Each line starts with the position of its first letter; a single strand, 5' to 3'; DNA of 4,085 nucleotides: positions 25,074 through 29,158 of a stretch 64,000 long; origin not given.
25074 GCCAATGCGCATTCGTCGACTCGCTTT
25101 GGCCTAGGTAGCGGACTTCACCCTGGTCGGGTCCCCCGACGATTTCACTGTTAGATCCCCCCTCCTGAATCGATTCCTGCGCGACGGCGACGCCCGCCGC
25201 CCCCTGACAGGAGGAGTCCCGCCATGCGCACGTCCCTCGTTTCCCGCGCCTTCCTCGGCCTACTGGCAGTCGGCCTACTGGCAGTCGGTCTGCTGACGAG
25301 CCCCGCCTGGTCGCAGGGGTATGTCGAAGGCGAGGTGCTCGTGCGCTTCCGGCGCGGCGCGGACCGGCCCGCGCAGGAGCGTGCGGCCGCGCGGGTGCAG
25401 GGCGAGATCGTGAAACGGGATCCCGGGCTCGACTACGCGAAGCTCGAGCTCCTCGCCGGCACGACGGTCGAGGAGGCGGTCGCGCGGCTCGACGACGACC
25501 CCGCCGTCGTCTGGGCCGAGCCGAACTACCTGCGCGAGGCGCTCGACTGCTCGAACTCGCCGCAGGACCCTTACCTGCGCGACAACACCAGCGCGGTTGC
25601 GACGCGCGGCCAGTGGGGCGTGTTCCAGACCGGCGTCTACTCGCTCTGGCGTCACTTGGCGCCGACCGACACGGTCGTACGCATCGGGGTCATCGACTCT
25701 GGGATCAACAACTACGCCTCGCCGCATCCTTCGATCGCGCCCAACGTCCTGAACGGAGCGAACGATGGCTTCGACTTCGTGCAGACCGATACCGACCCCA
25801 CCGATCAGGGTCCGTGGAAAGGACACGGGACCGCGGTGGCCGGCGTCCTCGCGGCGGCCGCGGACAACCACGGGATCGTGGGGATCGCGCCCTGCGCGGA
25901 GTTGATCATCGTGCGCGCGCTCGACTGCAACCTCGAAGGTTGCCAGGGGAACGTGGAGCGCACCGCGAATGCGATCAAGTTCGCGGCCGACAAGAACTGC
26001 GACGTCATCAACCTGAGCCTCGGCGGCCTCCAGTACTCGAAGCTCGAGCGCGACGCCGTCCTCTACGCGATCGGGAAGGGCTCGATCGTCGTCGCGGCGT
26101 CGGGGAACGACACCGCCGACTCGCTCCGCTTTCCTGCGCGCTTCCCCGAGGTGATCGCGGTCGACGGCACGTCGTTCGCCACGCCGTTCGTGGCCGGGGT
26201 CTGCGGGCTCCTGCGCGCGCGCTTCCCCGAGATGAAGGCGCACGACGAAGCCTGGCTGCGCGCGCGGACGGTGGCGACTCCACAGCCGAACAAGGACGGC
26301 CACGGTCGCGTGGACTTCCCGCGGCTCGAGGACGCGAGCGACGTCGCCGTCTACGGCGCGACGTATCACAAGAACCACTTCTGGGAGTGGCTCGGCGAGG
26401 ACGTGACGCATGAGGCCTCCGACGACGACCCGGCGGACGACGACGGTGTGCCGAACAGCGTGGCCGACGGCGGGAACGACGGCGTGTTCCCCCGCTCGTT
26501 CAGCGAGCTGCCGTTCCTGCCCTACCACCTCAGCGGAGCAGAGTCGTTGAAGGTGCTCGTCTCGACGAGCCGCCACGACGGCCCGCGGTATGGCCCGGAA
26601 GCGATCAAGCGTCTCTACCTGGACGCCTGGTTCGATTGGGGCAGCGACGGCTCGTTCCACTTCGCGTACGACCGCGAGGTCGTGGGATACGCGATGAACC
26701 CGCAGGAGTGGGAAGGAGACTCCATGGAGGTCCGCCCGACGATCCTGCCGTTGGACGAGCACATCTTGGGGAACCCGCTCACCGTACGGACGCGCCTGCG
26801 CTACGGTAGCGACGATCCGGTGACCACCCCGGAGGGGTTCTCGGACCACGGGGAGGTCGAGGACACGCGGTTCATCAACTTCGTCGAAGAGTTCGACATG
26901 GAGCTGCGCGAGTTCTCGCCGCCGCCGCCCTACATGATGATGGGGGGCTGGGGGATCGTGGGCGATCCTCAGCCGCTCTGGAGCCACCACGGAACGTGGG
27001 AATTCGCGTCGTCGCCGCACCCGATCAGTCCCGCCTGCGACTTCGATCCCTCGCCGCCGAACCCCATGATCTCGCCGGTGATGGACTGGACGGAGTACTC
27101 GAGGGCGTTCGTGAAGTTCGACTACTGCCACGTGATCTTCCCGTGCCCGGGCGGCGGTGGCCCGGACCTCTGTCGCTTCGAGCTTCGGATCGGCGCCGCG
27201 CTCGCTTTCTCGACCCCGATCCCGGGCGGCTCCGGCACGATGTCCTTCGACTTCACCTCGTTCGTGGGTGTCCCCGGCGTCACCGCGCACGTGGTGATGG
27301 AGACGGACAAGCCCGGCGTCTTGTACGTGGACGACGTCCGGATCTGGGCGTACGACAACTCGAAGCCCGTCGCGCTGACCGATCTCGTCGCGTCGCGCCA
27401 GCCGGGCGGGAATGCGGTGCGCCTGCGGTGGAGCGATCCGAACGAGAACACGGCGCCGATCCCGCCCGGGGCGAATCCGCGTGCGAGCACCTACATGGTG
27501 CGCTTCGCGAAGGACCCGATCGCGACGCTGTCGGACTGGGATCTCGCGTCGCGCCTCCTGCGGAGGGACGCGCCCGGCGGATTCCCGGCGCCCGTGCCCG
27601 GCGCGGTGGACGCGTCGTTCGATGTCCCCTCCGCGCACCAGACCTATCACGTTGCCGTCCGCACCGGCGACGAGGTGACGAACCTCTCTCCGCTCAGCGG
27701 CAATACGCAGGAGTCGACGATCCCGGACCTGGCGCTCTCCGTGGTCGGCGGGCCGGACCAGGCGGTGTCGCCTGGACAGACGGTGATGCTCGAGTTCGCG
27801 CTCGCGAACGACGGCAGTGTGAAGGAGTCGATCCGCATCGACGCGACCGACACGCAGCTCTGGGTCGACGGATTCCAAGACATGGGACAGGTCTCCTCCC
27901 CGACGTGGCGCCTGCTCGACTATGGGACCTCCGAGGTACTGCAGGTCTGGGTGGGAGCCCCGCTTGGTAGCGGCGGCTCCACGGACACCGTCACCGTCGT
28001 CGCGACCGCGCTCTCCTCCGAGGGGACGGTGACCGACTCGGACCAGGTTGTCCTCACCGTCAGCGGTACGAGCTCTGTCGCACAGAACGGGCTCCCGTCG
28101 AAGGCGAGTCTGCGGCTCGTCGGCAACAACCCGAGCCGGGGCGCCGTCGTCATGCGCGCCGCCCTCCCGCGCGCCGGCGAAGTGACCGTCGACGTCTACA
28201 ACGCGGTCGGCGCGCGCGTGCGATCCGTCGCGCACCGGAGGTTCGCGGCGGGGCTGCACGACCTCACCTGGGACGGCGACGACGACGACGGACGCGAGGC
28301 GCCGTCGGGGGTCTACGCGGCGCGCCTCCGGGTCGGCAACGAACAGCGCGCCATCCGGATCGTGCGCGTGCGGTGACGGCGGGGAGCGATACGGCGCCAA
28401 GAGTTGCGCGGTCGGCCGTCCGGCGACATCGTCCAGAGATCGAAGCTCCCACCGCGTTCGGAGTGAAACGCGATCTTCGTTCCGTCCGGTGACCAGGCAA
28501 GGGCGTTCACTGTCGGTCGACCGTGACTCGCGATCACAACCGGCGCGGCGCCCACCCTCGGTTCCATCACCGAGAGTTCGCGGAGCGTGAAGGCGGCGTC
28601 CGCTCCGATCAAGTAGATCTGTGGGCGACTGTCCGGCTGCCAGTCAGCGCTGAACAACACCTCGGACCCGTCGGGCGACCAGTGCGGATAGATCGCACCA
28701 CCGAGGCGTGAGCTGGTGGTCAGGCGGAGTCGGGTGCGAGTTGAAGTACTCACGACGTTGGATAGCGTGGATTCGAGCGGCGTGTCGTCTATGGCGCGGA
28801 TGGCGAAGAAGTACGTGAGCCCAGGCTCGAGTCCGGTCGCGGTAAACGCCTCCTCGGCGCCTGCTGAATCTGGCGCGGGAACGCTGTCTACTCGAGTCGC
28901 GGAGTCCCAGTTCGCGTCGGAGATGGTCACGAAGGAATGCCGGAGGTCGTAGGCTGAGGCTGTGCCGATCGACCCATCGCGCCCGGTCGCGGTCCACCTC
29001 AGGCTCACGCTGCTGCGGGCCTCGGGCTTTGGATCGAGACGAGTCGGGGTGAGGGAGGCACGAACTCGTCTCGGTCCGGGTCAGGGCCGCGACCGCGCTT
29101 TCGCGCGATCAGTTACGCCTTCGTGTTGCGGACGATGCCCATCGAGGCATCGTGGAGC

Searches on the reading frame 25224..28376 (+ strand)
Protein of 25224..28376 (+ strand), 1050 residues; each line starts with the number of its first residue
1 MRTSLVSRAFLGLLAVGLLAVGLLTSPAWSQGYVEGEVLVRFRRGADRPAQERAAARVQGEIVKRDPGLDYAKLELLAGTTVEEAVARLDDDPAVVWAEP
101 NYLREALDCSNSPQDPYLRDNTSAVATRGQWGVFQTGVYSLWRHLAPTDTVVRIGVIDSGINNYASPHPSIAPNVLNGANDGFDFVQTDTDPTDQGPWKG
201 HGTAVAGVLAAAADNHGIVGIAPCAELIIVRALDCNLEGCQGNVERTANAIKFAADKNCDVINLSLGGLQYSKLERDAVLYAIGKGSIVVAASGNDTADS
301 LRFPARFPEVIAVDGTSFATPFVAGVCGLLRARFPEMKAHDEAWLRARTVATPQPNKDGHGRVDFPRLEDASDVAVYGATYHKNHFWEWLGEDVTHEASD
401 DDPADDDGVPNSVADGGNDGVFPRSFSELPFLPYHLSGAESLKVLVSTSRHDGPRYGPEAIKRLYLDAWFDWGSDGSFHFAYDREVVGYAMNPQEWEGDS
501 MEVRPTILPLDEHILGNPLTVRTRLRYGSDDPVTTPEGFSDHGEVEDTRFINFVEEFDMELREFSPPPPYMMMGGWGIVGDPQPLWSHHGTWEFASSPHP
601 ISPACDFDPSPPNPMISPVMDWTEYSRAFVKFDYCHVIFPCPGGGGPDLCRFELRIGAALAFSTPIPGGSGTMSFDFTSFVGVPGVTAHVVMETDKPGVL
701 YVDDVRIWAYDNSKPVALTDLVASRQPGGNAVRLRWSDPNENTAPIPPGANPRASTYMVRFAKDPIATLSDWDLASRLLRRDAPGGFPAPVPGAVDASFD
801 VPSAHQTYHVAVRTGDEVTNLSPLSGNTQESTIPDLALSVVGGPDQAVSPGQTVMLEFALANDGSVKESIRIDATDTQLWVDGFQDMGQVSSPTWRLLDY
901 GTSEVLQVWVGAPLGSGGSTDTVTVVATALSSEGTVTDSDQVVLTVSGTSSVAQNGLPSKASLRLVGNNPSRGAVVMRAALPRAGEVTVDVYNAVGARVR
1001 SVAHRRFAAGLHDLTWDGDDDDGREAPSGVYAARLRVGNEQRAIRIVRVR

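Call 25: search_protein_families(library=pfam, proteins=[window:25224-28376:+], max_evalue=0.001)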
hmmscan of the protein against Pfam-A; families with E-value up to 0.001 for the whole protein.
window:25224-28376:+ (1050 aa): 4 families
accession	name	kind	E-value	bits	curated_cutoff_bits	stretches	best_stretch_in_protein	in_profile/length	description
PF00082.27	Peptidase_S8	-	5.4e-34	118.3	21.8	2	152-313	4-176/288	Subtilase family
PF22148.1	Fervidolysin_NPro-like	-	5.1e-13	49.6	21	1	27-101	9-81/81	Fervidolysin N-terminal prodomain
PF13860.13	FlgD_ig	-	3.3e-10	40.2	27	1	983-1034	21-72/79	FlgD Ig-like domain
PF20009.4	GEVED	-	9.7e-05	23.5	24.4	1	465-547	1-74/78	GEVED domain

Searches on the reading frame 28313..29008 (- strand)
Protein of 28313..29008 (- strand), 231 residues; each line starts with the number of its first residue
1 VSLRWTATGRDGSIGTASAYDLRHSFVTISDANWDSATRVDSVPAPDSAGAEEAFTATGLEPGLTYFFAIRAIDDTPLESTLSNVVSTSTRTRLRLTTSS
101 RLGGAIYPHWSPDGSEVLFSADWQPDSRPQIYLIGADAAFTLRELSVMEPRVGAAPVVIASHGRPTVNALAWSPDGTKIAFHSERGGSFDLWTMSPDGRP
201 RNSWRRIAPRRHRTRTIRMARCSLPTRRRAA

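Call 25: search_protein_families(library=pfam, proteins=[window:28313-29008:-], max_evalue=0.001)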
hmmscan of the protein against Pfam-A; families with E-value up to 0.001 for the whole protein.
window:28313-29008:- (231 aa): 1 family
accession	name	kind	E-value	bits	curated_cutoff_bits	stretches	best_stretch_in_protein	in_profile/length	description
PF07676.18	PD40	-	1.1e-10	41.6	20.9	1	171-192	15-37/38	WD40-like Beta Propeller Repeat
